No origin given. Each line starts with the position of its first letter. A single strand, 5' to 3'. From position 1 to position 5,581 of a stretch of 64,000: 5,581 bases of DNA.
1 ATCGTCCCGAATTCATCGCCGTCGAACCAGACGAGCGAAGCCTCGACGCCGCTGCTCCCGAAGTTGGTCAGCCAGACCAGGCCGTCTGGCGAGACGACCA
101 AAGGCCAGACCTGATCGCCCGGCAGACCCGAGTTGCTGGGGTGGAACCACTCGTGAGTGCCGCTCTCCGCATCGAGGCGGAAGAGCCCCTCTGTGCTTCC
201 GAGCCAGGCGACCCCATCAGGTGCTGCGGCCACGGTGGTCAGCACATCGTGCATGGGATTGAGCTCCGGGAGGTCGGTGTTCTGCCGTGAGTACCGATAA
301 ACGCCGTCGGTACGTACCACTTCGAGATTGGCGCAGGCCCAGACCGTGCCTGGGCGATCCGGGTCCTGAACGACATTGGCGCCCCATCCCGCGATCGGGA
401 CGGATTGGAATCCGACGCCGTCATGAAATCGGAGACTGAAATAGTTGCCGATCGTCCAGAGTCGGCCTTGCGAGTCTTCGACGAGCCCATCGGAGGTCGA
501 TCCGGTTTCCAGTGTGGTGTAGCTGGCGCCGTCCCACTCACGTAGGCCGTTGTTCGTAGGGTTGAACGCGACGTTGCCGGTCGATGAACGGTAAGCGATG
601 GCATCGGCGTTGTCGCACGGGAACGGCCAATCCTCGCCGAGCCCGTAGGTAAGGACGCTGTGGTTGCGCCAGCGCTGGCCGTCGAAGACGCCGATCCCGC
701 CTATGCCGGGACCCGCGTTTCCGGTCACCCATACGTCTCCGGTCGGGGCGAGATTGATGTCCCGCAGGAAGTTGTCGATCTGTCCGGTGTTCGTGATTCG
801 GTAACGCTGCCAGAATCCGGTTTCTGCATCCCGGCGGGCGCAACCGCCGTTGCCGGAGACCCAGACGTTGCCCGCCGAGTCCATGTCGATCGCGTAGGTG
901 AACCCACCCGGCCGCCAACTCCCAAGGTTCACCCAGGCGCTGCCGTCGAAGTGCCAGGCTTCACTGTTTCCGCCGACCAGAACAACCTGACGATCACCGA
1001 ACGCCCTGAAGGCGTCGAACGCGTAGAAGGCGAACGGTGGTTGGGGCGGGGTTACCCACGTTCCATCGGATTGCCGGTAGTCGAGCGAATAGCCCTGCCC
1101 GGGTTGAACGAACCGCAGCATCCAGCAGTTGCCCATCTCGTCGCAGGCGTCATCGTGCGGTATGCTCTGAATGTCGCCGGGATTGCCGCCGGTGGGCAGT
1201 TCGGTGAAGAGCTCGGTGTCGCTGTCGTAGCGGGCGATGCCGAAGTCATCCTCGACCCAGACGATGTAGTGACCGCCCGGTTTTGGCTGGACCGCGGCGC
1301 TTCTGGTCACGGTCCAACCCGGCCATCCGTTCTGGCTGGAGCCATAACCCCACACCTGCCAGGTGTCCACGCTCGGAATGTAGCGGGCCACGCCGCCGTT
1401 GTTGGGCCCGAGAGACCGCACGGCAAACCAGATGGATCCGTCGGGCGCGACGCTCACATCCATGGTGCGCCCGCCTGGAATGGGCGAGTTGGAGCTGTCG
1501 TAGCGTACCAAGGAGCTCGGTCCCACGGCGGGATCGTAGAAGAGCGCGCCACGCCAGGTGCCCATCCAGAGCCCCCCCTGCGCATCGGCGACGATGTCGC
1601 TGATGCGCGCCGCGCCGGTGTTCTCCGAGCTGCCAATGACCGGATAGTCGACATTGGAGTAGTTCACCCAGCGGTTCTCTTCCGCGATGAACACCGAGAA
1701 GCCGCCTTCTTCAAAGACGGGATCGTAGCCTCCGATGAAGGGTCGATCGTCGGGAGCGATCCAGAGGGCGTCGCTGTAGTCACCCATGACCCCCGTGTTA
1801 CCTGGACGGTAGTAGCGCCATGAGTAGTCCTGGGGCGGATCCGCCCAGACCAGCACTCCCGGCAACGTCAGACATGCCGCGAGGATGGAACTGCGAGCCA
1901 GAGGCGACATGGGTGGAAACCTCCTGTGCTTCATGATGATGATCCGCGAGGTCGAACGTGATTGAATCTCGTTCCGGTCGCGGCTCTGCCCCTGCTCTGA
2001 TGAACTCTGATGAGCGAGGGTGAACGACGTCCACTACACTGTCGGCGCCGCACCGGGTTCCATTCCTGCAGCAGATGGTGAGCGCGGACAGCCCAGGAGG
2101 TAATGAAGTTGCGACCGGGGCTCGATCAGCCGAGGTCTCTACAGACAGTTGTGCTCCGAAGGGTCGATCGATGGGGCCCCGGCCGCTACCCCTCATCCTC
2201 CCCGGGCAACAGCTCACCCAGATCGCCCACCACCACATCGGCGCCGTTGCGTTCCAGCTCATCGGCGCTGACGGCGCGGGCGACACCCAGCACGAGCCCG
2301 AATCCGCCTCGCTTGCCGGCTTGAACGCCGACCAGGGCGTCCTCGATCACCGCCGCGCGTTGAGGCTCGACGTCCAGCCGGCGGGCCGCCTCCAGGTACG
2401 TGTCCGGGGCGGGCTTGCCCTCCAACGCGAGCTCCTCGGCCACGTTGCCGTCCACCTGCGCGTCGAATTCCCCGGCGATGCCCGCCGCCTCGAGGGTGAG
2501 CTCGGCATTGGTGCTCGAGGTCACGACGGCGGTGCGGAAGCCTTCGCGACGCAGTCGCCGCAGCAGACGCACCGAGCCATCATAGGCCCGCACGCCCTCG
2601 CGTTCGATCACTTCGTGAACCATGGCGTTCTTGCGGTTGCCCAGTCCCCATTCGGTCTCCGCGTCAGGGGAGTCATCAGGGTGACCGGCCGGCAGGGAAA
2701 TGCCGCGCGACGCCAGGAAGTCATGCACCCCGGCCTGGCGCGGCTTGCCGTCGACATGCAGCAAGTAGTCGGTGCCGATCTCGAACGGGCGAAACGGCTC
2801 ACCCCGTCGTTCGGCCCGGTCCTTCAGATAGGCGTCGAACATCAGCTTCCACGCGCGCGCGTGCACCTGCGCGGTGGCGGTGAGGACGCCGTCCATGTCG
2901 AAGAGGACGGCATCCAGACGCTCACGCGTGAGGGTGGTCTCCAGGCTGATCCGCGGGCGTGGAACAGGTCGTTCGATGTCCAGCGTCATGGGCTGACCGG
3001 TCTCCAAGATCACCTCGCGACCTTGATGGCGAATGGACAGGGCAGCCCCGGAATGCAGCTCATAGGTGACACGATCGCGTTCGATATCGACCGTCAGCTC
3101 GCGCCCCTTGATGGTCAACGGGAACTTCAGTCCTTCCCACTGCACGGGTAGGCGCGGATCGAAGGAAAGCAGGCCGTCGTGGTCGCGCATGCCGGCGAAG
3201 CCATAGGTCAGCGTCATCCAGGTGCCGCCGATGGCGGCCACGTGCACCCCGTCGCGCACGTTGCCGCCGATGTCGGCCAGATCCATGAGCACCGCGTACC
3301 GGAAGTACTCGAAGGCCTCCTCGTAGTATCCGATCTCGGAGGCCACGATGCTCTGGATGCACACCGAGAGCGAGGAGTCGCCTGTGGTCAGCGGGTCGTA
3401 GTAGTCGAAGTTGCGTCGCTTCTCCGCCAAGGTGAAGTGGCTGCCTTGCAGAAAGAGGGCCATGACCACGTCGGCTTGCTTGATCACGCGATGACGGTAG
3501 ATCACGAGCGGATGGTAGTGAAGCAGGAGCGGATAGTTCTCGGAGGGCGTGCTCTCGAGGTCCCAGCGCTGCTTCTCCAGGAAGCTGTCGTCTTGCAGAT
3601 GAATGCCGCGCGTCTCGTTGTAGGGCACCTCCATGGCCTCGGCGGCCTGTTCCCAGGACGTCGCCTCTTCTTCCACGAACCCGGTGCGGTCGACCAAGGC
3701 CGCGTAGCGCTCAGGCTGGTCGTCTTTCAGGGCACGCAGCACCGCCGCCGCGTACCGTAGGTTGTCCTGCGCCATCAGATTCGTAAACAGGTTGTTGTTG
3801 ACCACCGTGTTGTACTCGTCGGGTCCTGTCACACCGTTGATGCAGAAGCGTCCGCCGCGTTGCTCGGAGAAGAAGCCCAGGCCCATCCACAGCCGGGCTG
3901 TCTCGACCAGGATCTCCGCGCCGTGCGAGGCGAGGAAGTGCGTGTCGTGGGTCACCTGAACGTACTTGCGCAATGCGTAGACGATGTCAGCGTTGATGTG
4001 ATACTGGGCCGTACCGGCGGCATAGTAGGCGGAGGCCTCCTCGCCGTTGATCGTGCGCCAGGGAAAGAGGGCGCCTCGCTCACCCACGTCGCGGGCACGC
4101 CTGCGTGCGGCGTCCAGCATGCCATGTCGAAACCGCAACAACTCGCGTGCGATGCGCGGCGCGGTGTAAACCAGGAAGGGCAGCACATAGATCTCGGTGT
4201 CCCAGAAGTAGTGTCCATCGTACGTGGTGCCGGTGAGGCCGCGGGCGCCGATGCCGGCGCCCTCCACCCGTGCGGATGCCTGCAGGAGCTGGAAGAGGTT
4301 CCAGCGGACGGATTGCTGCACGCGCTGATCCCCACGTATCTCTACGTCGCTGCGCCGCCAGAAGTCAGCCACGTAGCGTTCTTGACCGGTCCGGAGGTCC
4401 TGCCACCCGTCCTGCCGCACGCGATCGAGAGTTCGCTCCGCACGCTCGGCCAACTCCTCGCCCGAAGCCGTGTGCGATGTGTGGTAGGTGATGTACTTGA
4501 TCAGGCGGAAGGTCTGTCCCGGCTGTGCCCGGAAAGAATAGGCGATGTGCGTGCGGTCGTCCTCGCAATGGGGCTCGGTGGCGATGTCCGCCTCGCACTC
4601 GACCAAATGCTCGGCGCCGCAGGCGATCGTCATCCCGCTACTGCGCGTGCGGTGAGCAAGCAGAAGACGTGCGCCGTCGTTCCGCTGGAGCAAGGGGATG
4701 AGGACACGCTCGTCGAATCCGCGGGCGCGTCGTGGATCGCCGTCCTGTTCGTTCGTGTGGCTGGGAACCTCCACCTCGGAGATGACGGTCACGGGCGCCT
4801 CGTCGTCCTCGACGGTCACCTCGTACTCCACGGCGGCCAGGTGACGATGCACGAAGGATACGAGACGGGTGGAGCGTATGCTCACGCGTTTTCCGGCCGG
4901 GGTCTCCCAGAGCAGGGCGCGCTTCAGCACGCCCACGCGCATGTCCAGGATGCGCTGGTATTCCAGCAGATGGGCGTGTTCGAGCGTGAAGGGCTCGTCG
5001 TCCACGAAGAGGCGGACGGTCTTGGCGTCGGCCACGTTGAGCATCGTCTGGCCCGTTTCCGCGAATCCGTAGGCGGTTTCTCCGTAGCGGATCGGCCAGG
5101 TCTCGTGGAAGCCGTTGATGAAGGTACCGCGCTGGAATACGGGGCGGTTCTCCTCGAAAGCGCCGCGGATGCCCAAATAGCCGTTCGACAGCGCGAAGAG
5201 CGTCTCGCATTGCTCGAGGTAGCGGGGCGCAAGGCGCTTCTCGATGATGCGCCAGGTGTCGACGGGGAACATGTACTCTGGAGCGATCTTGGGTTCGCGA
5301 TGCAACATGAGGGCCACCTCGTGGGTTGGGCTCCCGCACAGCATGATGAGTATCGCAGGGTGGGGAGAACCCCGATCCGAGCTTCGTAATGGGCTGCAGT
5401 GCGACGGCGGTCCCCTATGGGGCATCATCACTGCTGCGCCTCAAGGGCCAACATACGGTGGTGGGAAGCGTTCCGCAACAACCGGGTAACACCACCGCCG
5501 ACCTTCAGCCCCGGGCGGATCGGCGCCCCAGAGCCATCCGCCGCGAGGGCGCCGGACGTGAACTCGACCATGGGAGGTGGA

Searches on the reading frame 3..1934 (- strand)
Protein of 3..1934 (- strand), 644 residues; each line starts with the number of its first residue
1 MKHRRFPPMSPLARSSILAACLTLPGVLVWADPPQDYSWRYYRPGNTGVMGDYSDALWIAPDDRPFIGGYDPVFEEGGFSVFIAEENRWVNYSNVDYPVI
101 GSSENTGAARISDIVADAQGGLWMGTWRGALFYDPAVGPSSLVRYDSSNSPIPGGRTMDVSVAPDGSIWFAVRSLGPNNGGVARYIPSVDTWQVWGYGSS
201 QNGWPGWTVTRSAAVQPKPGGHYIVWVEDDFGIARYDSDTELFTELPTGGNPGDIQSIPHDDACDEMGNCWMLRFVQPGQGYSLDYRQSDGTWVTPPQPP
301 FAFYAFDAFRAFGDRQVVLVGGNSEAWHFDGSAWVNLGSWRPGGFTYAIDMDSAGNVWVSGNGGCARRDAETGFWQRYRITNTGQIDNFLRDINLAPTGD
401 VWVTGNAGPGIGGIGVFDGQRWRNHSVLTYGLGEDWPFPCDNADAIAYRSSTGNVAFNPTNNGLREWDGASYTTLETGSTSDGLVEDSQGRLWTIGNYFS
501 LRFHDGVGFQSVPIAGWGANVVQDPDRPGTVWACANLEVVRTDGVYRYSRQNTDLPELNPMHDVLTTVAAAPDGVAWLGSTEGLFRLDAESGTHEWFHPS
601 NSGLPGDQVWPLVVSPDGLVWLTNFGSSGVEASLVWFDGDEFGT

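Call 49: search_protein_families(library=pfam, proteins=[window:3-1934:-], max_evalue=0.001)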
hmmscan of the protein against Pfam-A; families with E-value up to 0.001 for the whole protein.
window:3-1934:- (644 aa): 1 family
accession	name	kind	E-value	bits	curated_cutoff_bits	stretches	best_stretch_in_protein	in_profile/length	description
PF07494.17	Reg_prop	-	3.1e-10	39.4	20.4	0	110-127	6-23/24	Two component regulator propeller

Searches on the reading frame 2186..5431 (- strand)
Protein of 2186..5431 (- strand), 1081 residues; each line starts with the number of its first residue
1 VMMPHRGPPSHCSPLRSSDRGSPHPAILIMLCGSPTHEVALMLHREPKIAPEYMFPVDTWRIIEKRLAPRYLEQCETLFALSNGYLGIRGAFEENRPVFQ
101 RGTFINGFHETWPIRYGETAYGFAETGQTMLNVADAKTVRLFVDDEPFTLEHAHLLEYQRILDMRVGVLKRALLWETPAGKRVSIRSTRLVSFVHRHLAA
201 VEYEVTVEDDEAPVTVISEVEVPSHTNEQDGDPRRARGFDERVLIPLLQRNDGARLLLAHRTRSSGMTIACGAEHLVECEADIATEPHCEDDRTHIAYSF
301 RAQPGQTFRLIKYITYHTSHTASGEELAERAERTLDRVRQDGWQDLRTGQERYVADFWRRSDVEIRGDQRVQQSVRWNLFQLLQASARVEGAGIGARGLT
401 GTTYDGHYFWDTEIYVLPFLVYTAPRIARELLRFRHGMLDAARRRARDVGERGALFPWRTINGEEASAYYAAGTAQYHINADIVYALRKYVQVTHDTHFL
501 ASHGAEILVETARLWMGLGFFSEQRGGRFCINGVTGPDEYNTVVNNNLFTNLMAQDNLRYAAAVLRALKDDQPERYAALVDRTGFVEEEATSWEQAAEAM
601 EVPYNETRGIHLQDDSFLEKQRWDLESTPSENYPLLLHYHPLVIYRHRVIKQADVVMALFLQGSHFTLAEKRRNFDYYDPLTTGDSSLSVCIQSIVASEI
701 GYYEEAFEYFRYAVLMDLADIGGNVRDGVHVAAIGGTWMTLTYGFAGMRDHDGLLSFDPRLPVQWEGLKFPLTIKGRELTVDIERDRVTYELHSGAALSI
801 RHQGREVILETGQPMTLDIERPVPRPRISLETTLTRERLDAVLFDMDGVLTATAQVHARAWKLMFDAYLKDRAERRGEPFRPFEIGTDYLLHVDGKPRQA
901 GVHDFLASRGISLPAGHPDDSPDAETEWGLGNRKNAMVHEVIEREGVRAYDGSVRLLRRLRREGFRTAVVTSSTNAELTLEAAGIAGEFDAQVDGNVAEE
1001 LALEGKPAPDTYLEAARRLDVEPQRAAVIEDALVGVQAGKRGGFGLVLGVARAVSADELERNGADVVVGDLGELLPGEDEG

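Call 49: search_protein_families(library=pfam, proteins=[window:2186-5431:-], max_evalue=0.001)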
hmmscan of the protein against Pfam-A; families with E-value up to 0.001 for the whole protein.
window:2186-5431:- (1081 aa): 5 families
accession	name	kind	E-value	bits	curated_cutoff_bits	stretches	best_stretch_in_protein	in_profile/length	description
PF03632.21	Glyco_hydro_65m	-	1.8e-118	396.2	27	1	376-739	1-371/371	Glycosyl hydrolase family 65 central catalytic domain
PF03636.21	Glyco_hydro_65N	-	4.2e-64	216.9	26.6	1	64-320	2-233/233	Glycosyl hydrolase family 65, N-terminal domain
PF00702.32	Hydrolase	-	9.2e-25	88.6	26.4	1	840-1043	2-191/191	haloacid dehalogenase-like hydrolase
PF03633.20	Glyco_hydro_65C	-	6.2e-21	74.4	22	1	748-809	1-62/62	Glycosyl hydrolase family 65, C-terminal domain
PF13419.12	HAD_2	-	8.7e-15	55.7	23.8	1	842-1043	1-172/178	Haloacid dehalogenase-like hydrolase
